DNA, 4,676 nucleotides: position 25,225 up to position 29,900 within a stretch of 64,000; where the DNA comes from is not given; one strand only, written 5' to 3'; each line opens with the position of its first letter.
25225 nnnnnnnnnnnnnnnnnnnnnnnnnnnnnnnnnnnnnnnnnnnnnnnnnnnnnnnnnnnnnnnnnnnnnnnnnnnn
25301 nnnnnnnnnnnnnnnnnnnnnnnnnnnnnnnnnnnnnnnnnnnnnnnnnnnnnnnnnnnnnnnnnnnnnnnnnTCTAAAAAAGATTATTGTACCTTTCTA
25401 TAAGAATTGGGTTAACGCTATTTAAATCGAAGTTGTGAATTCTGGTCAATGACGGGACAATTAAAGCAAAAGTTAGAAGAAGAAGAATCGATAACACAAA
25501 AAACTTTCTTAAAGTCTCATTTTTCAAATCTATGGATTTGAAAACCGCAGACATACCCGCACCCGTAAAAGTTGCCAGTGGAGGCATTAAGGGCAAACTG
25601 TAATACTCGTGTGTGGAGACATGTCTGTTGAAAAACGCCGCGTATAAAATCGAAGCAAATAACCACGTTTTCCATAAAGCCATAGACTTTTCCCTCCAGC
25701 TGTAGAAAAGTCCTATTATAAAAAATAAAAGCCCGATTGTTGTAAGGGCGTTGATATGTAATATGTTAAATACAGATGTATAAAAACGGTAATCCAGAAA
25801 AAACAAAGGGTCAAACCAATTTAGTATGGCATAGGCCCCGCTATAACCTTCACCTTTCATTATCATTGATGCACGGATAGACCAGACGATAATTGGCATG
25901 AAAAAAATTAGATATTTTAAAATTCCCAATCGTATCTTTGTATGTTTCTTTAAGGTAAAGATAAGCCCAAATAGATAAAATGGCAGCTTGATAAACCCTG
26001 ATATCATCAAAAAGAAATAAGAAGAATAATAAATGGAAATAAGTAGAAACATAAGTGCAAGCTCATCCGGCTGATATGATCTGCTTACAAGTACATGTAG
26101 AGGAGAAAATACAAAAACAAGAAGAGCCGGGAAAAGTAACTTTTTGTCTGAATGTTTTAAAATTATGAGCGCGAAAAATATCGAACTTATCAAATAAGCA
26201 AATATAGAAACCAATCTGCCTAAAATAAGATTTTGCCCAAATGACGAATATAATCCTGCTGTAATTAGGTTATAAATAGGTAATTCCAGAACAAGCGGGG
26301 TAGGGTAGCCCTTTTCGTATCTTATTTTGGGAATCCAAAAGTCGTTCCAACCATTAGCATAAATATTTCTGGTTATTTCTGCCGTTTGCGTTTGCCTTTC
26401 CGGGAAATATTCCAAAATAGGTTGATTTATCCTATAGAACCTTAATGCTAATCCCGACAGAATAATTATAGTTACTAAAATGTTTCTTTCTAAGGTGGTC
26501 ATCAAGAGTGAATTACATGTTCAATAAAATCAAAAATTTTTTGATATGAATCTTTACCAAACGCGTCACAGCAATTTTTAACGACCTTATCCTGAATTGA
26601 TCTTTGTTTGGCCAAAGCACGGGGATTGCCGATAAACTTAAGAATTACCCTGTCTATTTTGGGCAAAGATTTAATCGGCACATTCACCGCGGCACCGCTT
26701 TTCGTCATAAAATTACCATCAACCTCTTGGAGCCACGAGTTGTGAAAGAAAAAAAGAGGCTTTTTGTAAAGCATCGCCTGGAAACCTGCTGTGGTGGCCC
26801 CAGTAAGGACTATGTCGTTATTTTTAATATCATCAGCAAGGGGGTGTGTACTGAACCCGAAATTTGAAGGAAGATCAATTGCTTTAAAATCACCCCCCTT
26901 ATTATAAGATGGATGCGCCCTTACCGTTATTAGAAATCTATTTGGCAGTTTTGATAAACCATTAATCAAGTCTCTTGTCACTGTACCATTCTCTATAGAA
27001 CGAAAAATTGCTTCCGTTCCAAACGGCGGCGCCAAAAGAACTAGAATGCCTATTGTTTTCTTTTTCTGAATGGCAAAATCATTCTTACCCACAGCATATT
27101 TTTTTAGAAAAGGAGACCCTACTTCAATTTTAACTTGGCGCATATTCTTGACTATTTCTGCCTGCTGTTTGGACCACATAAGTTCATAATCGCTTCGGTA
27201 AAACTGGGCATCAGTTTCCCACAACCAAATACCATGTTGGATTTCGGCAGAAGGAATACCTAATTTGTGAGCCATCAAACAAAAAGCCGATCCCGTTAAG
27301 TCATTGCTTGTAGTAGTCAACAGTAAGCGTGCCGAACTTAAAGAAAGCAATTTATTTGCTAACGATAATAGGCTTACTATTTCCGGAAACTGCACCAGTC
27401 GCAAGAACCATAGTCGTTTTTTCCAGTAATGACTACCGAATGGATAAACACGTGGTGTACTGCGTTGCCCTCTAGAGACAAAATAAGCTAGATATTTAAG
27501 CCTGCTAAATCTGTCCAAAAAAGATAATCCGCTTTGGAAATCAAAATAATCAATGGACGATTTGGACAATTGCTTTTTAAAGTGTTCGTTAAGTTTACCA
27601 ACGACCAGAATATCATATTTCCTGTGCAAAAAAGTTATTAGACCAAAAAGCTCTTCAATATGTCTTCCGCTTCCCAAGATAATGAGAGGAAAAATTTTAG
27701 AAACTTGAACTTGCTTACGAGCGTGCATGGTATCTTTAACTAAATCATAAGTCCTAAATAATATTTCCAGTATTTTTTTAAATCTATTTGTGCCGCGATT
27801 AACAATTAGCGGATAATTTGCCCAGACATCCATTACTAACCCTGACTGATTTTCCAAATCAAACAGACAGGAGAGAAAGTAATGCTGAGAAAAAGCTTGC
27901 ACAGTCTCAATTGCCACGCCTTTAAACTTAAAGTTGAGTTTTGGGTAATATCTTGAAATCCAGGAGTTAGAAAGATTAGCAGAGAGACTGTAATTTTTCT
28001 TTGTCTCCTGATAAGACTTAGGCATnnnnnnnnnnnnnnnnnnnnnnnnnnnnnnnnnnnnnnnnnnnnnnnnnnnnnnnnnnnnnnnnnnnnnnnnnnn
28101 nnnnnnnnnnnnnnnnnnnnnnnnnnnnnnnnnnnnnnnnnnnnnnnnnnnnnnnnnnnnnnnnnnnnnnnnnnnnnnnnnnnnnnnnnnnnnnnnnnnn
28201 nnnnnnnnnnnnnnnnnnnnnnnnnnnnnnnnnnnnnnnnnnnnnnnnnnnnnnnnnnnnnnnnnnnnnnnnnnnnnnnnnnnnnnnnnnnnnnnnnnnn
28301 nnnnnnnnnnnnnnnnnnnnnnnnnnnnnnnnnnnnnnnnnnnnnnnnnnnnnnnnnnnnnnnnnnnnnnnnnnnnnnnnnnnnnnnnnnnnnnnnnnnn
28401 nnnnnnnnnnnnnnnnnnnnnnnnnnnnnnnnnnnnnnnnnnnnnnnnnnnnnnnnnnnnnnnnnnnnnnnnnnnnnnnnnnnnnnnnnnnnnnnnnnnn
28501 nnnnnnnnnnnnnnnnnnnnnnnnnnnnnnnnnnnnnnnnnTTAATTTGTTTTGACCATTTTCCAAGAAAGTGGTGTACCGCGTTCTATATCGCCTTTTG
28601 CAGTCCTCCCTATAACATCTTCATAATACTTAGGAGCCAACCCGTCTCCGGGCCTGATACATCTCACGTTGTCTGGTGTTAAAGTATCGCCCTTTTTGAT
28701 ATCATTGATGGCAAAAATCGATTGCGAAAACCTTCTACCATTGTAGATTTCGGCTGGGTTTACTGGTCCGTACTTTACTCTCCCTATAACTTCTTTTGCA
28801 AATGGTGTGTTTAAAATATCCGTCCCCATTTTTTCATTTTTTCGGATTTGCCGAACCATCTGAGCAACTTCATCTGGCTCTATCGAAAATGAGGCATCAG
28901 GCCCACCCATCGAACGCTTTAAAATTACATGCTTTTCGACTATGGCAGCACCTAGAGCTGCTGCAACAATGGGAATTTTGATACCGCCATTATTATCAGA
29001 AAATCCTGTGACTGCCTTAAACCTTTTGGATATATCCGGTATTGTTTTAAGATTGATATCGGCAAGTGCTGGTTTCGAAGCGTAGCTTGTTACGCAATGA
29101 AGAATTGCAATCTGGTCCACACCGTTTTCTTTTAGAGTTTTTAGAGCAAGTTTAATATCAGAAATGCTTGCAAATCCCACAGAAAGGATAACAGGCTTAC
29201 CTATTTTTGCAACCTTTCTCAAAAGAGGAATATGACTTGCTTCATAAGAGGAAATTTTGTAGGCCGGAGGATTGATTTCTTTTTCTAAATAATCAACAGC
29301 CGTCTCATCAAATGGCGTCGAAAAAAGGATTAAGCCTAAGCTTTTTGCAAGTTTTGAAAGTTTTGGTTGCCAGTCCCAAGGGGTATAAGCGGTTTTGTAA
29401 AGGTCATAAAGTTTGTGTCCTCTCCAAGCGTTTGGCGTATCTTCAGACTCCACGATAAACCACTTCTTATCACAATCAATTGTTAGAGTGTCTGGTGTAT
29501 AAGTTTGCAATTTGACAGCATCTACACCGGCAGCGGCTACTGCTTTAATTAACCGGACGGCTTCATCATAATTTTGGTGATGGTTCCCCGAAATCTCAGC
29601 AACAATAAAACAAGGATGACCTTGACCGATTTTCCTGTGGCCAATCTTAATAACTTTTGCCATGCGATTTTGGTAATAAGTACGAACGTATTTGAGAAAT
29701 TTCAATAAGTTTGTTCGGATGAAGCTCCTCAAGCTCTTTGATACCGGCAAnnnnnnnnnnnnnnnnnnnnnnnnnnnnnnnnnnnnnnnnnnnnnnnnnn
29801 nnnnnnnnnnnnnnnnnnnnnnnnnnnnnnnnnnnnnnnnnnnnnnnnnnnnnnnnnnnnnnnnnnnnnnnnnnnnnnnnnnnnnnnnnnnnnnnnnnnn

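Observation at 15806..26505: PMT-like (GT39) glycosyltransferase with a DE...HPP motif plus DPM1-like synthases: a possible protein O-glycosylation system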

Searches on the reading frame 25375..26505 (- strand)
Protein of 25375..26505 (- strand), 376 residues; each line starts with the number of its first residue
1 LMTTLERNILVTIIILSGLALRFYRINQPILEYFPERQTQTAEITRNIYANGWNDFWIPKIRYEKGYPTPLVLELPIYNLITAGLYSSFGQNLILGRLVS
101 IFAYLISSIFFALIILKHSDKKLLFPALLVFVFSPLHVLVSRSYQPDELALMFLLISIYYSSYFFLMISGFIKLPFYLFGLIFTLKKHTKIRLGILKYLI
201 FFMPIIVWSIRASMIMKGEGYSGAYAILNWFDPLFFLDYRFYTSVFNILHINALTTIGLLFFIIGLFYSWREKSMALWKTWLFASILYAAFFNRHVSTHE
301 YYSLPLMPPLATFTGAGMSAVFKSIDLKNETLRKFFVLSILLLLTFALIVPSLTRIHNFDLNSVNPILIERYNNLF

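Call 4: search_protein_families(library=pfam, proteins=[window:25375-26505:-], max_evalue=0.01)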
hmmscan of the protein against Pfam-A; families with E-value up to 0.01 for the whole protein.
window:25375-26505:- (376 aa): 0 families

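Call 12: search_protein_families(library=ncbifam, proteins=[window:25375-26505:-], max_evalue=1)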
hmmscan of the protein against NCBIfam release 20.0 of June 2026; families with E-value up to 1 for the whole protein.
window:25375-26505:- (376 aa): 0 families

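Call 43: search_protein_families(library=pfam, proteins=[window:25375-26505:-], max_evalue=10)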
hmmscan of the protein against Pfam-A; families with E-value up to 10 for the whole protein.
window:25375-26505:- (376 aa): 1 family
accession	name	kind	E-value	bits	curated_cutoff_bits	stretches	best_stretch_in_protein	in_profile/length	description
PF11688.13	DUF3285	-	1.7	9.1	25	1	253-268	26-41/44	Protein of unknown function (DUF3285)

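Call 44: find_homologous_proteins(query=window:25375-26505:-, max_evalue=0.001)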
Query window:25375-26505:- (376 aa): 35 proteins with E <= 0.001 among 7493 candidates.
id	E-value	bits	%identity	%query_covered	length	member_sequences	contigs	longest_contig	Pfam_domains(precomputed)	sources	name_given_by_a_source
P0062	3.5e-237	805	99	100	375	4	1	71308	-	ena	-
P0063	2.1e-210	717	89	100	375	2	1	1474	-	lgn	-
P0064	5.4e-183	627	79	98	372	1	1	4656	-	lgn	-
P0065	5.0e-178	610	74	98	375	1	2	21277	-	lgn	-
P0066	7.9e-160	550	67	99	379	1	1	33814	-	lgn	-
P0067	1.9e-158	546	74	89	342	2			-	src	-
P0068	3.1e-141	489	62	96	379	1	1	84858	-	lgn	-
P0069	1.7e-136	474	59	100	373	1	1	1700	-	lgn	-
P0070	1.3e-108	382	51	93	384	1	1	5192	-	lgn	-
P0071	2.5e-106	374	49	98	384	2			-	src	-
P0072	2.4e-102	361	47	100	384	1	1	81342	-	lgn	-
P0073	1.7e-82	296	46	98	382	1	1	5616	-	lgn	-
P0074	8.9e-77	277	41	96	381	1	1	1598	-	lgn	-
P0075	3.0e-73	265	42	92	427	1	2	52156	-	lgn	-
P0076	1.2e-72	263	40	95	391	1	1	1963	-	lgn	-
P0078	9.3e-72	260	41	93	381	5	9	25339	PF13231.13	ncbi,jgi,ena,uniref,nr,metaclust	ncbi:MAG: hypothetical protein UV05_C0042G0003 [candidate division CPR1 bacterium GW2011_GWA2_42_17]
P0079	4.9e-70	255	40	93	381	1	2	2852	PF13231.13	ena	-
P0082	2.8e-59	219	36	99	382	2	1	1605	PF13231.13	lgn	-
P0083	9.3e-43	165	34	81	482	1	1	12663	PF13231.13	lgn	-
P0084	3.5e-24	104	29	90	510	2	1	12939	PF02366.25,PF13231.13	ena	-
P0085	1.3e-12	66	26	82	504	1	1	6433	PF02366.25,PF13231.13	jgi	jgi:4-amino-4-deoxy-L-arabinose transferase-like glycosyltransferase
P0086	8.3e-11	60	26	96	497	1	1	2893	PF02366.25,PF13231.13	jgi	jgi:hypothetical protein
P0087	5.8e-10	57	29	38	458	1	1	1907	PF02366.25,PF13231.13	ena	-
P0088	1.3e-8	53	24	76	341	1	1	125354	PF13231.13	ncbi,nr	ncbi:glycosyltransferase family 39 protein [bacterium]|nr:glycosyltransferase family 39 protein [bac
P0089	1.6e-8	52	29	83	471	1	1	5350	PF13231.13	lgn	-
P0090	8.3e-8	50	23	81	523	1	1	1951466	PF13231.13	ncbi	-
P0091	1.0e-7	50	22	94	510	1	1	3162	PF13231.13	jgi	jgi:hypothetical protein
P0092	1.7e-7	49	24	38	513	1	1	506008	PF13231.13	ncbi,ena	-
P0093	8.2e-6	43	25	84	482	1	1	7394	PF13231.13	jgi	-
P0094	1.6e-5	43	30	20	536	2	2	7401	PF02366.25,PF13231.13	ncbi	-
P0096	7.9e-4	37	24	90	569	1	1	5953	PF13231.13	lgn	-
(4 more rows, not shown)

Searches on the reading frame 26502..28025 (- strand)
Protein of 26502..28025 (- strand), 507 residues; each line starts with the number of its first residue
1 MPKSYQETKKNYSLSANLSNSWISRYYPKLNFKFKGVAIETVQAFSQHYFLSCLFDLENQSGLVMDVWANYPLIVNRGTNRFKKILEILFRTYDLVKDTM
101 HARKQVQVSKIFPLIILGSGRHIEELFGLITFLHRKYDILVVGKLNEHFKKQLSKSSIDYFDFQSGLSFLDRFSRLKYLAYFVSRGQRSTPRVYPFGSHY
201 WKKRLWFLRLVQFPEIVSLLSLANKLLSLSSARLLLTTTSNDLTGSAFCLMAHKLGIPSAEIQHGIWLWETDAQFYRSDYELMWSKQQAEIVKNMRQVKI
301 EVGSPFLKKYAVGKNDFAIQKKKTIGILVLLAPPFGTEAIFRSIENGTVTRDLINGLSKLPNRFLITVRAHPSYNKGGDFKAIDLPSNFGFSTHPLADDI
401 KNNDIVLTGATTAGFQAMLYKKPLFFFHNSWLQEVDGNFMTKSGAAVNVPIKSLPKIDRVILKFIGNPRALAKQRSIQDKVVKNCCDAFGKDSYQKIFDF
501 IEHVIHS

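Call 6: search_protein_families(library=pfam, proteins=[window:26502-28025:-], max_evalue=0.01)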
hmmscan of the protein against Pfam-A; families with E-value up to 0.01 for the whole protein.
window:26502-28025:- (507 aa): 0 families

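Call 12: search_protein_families(library=ncbifam, proteins=[window:26502-28025:-], max_evalue=1)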
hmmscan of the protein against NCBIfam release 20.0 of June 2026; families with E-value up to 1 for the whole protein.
window:26502-28025:- (507 aa): 1 family
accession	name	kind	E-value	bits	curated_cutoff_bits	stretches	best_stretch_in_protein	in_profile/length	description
TIGR04396.2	surf_polysacc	subfamily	0.0017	17.6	125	1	351-504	211-362/427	surface carbohydrate biosynthesis protein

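Call 43: search_protein_families(library=pfam, proteins=[window:26502-28025:-], max_evalue=10)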
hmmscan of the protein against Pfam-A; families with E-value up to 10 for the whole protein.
window:26502-28025:- (507 aa): 0 families

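Call 46: search_solved_structures(query=A3, max_evalue=10, show_alignments=2)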
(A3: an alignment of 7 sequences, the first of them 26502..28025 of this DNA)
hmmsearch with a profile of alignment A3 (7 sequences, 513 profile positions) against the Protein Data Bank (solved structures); distinct sequences matched with E-value up to 10: 2.
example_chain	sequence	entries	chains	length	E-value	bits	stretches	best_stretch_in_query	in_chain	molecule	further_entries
2p4w_A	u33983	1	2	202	0.037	15.7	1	439-504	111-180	Transcriptional regulatory protein arsR family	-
6y3z_C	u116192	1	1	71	0.44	12.2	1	141-187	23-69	Enhancer of mRNA-decapping protein 3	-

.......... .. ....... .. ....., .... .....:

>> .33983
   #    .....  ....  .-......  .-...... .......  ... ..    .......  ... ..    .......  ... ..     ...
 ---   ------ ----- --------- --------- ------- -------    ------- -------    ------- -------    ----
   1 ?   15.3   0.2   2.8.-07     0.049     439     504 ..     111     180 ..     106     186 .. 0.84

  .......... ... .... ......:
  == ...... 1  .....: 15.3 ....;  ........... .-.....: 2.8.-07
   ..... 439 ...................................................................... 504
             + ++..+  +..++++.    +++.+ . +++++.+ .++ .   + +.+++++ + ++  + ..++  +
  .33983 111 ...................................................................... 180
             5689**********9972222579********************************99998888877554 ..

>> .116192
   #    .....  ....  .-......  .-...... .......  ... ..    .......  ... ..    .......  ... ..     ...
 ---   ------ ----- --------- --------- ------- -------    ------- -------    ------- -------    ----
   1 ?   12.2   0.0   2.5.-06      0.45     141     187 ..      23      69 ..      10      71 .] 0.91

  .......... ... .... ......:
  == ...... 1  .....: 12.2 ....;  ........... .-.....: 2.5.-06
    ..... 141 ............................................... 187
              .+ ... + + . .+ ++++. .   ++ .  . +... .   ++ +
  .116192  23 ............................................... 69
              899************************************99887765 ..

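Call 47: find_homologous_proteins(query=window:26502-28025:-, max_evalue=0.001)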
Query window:26502-28025:- (507 aa): 6 proteins with E <= 0.001 among 8000 candidates.
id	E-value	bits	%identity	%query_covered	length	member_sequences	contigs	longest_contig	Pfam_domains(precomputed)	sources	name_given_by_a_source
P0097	0.0e+0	1153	100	100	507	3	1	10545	-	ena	-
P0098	4.7e-104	367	40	100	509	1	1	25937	-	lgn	-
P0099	4.9e-96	341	40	100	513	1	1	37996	-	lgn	-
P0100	2.1e-92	329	38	99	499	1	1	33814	-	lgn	-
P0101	1.1e-89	320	37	99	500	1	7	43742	-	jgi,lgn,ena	-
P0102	1.7e-89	319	35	99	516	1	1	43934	-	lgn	-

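Call 58: predict_structure(alignment_id=A4)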
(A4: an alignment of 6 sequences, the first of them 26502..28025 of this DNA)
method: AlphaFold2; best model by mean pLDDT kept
length: 507 residues; sequences in the alignment: 6
mean_pLDDT: 79.4   pTM: 0.81
mean pLDDT of the five models: 79.4, 64.4, 64.2, 62.8, 62.0
residues with pLDDT >= 90: 157; 70-90: 238; 50-70: 75; < 50: 37
segments of 3 or more residues with pLDDT < 50: 59-79, 190-194, 288-294
pLDDT, mean of each block of 10 residues (from residue 1): 77 79 61 81 82 60 38 37 58 67 79 87 85 96 90 95 87 84 68 55 77 89 94 92 91 95 65 78 67 61 84 58 89 74 84 93 92 74 82 87 90 85 87 74 88 93 92 90 84 94 89
secondary structure, 60 per line:
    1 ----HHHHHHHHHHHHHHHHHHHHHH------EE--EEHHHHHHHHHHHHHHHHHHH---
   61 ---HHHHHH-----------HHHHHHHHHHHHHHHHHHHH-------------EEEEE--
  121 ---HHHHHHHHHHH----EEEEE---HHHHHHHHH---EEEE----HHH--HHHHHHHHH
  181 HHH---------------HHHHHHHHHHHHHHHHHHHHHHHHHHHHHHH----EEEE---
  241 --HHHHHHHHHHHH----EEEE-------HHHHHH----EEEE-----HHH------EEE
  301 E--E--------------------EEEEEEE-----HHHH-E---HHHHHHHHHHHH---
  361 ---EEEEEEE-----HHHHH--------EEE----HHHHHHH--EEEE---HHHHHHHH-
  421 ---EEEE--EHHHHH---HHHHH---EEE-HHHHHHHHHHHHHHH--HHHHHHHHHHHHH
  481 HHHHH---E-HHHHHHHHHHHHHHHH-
elements in order: H5-26 H39-57 H64-69 H81-100 E114-118 H124-134 E139-143 H147-155 E159-162 H172-183 H199-229 E234-237 H243-254 E259-262 H270-275 E280-283 E298-301 E325-331 H337-340 H346-357 E364-370 H376-380 E389-391 H396-402 E405-408 H412-419 E424-427 H431-435 H439-443 E447-449 H451-465 H468-485 H491-506

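Call 63: fold_search(model_id=the predicted structure, library=pdb)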
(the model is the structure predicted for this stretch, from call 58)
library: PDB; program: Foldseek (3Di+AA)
matches with E <= 10: 1596; with E <= 0.001: 199
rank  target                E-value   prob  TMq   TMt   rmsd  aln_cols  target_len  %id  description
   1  3otg                  1.3e-12  1.00  0.48  0.60   7.9       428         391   14  Crystal Structure of CalG1, Calicheamicin Glycostyltransferase, TDP bound form (released 2010-12-15)
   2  7vlb_A                3.2e-12  1.00  0.47  0.59   8.5       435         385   15  Crystal structure of UGT109A1 from Bacillus (released 2022-10-05)
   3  3ia7_A                4.2e-12  1.00  0.45  0.56   7.9       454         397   12  Crystal Structure of CalG4, the Calicheamicin Glycosyltransferase (released 2010-06-02)
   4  3oth_B                5.4e-12  1.00  0.47  0.59   8.0       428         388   14  Crystal Structure of CalG1, Calicheamicin Glycostyltransferase, TDP and calicheamicin alpha3I bound form (released 2010-12-15)
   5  2iyf_B                6.3e-12  1.00  0.43  0.53   8.3       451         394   12  The crystal structure of macrolide glycosyltransferases: A blueprint for antibiotic engineering (released 2007-03-27)
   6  7xx4_B                1.0e-11  1.00  0.48  0.60   8.2       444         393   12  designed glycosyltransferase (released 2023-06-14)
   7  3rsc_A                1.1e-11  1.00  0.48  0.59   7.9       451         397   14  Crystal Structure of CalG2, Calicheamicin Glycosyltransferase, TDP and calicheamicin T0 bound form (released 2011-08-10)
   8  4m7p_MODEL_1_A        1.2e-11  1.00  0.48  0.59   7.4       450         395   12  Ensemble refinement of protein crystal structure of macrolide glycosyltransferases OleD (released 2013-09-11)
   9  4m60                  1.5e-11  1.00  0.48  0.62   7.0       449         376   12  Crystal structure of macrolide glycosyltransferases OleD (released 2013-09-04)
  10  3oth_A                1.6e-11  1.00  0.48  0.59   8.3       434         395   14  Crystal Structure of CalG1, Calicheamicin Glycostyltransferase, TDP and calicheamicin alpha3I bound form (released 2010-12-15)
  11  3wad_B                1.7e-11  1.00  0.45  0.55   9.4       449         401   11  Crystal structure of glycosyltransferase VinC involved in the biosynthesis of vicenistatin (released 2014-06-04)
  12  7xx4_A                1.9e-11  1.00  0.47  0.58   8.4       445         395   12  designed glycosyltransferase (released 2023-06-14)
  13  2iya_B                2.0e-11  1.00  0.47  0.59   8.5       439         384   11  The crystal structure of macrolide glycosyltransferases: A blueprint for antibiotic engineering (released 2007-03-27)
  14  3iaa_A                3.6e-11  1.00  0.48  0.59   7.8       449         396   14  Crystal Structure of CalG2, Calicheamicin Glycosyltransferase, TDP bound form (released 2010-06-02)
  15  4m83_MODEL_1_B        3.8e-11  1.00  0.43  0.52   8.3       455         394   12  Ensemble refinement of protein crystal structure (2IYF) of macrolide glycosyltransferases OleD complexed with  (released 2013-09-11)
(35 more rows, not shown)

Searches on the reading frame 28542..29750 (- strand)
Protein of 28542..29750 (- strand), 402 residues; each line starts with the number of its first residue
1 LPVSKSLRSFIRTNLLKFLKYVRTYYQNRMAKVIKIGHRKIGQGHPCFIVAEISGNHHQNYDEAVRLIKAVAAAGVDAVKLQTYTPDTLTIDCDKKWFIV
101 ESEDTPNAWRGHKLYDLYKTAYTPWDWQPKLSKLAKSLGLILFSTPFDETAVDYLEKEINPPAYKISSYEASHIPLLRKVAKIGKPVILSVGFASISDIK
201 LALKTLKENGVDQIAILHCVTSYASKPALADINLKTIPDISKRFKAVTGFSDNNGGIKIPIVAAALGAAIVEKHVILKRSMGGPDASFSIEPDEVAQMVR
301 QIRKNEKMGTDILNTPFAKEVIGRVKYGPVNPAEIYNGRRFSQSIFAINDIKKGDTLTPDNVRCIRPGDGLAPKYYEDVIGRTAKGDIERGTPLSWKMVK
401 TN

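Call 6: search_protein_families(library=pfam, proteins=[window:28542-29750:-], max_evalue=0.01)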
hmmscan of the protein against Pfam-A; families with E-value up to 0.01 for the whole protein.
window:28542-29750:- (402 aa): 2 families
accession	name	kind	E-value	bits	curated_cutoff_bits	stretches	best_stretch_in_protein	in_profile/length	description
PF03102.20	NeuB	-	5.2e-74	249.2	22.1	1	67-308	1-235/241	NeuB family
PF08666.17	SAF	-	4.2e-16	59.7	21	1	344-400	3-63/63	SAF domain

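Call 73: search_protein_families(library=ncbifam, proteins=[window:28542-29750:-], max_evalue=0.01)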
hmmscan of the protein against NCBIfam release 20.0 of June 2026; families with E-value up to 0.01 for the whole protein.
window:28542-29750:- (402 aa): 5 families
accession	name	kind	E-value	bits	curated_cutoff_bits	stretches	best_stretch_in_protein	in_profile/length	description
TIGR03586.1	PseI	equivalog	5.4e-117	390.6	340.25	1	47-394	2-327/327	pseudaminic acid synthase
TIGR03569.1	NeuB_NnaB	equivalog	9.7e-77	258.2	399.65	1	47-392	1-327/329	N-acetylneuraminate synthase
TIGR03170.1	flgA_cterm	equivalog_domain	0.0024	17.9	54.65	1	343-401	14-76/137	flagellar basal body P-ring formation chaperone FlgA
TIGR01361.1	DAHP_synth_Bsub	equivalog_domain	0.0081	15.5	267.75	0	133-196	83-145/260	3-deoxy-7-phosphoheptulonate synthase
NF006421.0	PRK08673.1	subfamily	0.0081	15.4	335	0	133-197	152-215/338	3-deoxy-7-phosphoheptulonate synthase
